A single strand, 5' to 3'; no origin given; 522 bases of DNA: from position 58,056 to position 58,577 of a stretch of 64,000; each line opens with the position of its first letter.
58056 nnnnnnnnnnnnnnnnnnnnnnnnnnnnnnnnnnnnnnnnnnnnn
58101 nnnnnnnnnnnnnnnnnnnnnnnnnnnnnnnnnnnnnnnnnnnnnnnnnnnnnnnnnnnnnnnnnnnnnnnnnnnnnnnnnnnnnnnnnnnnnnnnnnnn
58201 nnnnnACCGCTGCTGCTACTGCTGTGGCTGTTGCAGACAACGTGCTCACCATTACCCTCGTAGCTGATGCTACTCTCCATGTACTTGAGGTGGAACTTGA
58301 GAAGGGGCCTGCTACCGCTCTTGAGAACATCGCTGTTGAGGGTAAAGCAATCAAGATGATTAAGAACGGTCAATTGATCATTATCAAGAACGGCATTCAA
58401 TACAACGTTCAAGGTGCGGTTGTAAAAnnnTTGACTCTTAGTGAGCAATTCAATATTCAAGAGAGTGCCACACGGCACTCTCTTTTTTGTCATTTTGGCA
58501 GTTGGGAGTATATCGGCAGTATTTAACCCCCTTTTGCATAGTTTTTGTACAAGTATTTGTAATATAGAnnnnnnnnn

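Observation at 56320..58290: Uncharacterised ~320-aa module X shared by T9SS cargo proteins and the SusD-adjacent lipoprotein (five copies in the window)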

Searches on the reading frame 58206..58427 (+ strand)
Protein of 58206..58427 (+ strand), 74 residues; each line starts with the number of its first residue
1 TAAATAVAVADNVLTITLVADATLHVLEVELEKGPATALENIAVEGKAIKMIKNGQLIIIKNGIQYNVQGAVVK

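Call 76: search_protein_families(library=pfam, proteins=[window:58206-58427:+], max_evalue=10)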
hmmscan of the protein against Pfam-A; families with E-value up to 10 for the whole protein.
seq(74 aa): 0 families
